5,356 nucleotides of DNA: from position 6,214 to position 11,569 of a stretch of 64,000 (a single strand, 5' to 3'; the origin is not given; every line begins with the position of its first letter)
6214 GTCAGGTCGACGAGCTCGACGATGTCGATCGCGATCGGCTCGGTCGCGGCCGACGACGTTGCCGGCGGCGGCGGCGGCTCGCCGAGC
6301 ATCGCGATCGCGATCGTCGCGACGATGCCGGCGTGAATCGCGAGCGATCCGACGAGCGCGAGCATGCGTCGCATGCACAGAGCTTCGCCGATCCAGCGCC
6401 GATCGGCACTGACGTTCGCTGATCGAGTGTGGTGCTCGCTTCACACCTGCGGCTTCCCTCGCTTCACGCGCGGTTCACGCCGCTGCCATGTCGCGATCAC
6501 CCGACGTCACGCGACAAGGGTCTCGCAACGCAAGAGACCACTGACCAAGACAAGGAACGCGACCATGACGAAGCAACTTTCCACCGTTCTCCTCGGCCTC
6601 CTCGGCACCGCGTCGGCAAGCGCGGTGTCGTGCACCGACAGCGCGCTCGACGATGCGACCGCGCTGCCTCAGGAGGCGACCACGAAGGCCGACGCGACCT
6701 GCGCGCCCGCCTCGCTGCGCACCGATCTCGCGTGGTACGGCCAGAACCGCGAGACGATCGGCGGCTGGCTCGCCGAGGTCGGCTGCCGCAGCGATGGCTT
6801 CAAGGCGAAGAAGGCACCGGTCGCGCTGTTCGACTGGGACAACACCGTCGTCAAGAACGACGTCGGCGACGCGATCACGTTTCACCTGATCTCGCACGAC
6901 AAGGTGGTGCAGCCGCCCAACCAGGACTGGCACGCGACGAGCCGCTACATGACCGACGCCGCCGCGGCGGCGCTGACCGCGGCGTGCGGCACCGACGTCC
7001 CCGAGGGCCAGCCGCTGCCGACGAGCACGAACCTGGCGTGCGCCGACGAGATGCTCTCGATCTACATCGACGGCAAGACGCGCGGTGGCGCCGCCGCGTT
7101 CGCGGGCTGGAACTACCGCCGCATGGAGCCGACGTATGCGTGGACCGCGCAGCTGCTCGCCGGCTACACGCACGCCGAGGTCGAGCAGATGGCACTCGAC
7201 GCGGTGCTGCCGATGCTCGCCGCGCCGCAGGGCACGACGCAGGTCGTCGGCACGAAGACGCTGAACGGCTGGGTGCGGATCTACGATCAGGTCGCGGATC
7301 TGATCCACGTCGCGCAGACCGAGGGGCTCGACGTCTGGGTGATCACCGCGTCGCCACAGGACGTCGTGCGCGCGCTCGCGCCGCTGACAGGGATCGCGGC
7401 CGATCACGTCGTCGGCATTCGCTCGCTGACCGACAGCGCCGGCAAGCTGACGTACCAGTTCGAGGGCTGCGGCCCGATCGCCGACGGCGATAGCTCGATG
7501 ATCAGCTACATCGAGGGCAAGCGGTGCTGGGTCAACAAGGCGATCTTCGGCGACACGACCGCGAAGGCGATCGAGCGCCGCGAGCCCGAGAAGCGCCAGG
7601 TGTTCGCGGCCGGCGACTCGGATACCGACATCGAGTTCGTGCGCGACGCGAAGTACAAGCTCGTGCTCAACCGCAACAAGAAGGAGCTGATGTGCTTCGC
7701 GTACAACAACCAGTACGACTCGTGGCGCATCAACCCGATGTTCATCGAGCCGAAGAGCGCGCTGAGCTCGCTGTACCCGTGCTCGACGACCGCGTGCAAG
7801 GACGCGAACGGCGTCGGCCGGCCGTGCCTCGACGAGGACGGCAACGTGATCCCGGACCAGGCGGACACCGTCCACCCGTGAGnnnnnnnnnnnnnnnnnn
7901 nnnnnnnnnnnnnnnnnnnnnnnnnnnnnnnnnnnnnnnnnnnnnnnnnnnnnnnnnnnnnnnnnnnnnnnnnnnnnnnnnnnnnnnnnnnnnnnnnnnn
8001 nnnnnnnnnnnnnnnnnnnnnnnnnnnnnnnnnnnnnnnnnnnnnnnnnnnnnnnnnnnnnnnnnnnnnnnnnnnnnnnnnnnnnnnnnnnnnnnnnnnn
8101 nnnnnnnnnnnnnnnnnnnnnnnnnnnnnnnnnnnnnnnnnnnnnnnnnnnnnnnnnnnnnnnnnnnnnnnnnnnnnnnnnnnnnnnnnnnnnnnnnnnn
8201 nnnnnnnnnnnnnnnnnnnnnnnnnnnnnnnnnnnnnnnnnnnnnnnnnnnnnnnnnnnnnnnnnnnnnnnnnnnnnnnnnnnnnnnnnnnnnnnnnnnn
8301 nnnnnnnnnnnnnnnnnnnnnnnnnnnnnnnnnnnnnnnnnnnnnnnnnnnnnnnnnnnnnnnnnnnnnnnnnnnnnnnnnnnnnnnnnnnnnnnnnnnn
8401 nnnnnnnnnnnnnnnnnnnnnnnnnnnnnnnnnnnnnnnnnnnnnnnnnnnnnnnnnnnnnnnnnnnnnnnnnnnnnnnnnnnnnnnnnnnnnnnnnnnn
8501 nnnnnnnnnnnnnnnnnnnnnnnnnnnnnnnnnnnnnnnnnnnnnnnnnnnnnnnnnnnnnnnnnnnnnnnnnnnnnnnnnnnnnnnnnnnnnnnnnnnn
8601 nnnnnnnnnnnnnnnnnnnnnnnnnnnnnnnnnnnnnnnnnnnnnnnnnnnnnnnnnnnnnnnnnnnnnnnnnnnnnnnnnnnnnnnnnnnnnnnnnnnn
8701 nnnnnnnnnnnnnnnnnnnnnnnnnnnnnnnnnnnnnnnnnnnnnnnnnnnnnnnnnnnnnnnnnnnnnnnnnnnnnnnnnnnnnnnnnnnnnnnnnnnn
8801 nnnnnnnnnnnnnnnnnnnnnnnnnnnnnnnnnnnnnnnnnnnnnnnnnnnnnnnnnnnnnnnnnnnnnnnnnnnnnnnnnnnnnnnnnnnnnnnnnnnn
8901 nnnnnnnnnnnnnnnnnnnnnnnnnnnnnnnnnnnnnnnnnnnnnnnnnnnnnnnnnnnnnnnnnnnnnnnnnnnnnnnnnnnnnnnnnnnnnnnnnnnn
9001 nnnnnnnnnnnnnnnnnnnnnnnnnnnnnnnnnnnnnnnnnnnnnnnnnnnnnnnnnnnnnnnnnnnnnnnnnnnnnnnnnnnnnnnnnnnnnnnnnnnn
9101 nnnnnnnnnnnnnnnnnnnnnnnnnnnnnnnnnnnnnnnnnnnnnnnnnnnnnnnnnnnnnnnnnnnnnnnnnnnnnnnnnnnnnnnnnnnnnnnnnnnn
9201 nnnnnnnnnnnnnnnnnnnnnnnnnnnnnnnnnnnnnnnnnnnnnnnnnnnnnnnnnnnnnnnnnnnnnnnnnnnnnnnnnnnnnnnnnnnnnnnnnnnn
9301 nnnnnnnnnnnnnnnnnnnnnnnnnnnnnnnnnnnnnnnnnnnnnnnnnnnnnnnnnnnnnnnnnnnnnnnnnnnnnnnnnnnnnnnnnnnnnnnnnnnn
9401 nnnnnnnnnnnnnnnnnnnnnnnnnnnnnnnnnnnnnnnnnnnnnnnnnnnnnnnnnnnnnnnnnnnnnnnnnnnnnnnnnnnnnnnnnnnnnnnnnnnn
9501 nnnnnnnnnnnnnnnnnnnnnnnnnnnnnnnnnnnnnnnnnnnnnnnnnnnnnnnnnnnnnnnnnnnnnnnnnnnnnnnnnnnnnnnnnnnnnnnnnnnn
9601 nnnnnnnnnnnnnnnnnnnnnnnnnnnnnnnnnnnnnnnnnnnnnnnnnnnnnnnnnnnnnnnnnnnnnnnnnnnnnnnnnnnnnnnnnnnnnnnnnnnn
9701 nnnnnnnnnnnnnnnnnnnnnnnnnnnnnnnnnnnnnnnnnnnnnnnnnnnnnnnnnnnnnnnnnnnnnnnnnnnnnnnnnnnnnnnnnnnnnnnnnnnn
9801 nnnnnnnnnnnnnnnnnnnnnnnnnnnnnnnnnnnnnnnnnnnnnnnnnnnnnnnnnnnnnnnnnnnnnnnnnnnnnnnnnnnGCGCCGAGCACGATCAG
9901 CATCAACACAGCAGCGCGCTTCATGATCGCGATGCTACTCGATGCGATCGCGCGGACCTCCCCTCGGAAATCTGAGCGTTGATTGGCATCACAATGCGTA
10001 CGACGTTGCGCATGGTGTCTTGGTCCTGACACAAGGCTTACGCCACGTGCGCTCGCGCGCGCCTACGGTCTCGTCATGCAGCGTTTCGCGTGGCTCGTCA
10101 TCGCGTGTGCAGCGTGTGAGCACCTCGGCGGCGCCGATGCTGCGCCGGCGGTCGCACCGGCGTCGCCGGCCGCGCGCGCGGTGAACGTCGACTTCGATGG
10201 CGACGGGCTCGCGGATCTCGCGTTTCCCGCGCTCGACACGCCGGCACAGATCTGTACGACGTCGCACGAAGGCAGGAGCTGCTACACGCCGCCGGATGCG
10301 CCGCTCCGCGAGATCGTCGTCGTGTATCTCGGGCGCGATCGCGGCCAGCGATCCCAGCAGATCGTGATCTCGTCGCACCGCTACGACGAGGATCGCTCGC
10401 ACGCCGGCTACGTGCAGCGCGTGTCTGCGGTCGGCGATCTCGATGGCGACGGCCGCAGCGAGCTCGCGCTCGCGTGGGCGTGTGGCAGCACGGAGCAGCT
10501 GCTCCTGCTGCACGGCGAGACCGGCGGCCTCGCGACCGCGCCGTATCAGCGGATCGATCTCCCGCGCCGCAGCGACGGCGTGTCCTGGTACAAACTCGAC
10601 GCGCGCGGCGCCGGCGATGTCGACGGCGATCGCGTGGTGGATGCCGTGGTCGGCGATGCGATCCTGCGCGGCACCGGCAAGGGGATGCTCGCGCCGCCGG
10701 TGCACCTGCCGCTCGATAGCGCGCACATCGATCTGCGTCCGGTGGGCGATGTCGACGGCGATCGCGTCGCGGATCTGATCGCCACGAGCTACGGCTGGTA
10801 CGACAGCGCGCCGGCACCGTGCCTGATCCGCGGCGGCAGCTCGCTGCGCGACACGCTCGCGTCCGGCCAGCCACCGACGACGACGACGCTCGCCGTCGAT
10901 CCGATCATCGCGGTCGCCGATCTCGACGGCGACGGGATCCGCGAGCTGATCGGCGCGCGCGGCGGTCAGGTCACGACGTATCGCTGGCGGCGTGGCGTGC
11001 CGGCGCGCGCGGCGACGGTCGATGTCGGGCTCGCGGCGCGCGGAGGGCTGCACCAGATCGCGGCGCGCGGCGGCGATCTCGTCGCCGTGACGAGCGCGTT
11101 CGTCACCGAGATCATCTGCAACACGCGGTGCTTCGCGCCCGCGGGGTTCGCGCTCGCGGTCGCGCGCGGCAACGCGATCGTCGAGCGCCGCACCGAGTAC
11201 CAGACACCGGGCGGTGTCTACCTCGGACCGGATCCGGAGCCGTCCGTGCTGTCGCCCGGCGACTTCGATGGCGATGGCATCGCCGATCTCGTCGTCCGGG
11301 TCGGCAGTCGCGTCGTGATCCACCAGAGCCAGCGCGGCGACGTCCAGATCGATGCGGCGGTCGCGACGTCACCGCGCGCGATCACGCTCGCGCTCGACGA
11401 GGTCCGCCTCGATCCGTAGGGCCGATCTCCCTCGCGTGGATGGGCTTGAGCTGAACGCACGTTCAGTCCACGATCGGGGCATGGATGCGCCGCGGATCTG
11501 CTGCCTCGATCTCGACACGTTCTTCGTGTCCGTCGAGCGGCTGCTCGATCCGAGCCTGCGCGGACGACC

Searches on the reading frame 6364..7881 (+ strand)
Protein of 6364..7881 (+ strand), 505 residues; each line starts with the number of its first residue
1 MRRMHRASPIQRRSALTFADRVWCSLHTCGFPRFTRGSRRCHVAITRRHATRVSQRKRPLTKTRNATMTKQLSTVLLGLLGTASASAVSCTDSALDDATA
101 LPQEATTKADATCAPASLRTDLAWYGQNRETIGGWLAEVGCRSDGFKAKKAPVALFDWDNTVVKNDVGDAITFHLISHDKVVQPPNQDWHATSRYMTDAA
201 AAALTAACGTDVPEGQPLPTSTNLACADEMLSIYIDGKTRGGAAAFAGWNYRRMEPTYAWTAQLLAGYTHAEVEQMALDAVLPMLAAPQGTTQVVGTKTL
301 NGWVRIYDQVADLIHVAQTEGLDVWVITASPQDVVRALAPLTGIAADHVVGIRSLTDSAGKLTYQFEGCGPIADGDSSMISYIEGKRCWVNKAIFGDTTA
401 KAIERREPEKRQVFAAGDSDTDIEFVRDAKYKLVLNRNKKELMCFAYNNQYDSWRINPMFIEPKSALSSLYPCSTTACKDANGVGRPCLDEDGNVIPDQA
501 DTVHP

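Call 72: search_protein_families(library=pfam, proteins=[window:6364-7881:+], max_evalue=0.001)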
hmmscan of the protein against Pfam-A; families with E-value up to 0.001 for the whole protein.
window:6364-7881:+ (505 aa): 1 family
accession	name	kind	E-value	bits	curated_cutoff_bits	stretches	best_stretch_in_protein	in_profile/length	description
PF12710.13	HAD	-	1.4e-10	42.3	27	1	269-425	50-187/189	haloacid dehalogenase-like hydrolase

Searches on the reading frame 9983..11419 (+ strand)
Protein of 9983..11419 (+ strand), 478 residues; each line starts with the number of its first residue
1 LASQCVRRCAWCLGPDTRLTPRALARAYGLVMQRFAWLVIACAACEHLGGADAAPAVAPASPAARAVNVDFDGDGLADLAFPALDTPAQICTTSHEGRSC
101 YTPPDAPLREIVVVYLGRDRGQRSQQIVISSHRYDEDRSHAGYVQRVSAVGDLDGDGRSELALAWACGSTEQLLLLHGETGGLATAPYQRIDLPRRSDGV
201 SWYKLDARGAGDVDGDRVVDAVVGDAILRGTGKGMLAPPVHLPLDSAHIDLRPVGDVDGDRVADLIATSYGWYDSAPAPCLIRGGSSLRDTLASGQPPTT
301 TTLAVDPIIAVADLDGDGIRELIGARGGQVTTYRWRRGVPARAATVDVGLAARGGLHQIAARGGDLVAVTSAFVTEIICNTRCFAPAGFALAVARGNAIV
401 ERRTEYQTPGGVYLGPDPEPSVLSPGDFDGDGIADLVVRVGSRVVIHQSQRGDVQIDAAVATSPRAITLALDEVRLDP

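Call 72: search_protein_families(library=pfam, proteins=[window:9983-11419:+], max_evalue=0.001)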
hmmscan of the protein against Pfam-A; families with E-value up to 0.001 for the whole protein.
window:9983-11419:+ (478 aa): 3 families
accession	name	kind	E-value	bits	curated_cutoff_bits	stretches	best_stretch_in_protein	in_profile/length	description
PF01839.29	FG-GAP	-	1e-16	60.8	22.1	1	421-441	3-23/37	FG-GAP repeat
PF13517.12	FG-GAP_3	-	9.9e-16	58.5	26.9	0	412-438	35-61/61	FG-GAP-like repeat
PF12256.14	TcdB_toxin_midN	-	0.00024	20.9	24.8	0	409-454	14-59/181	Insecticide toxin TcdB middle/N-terminal region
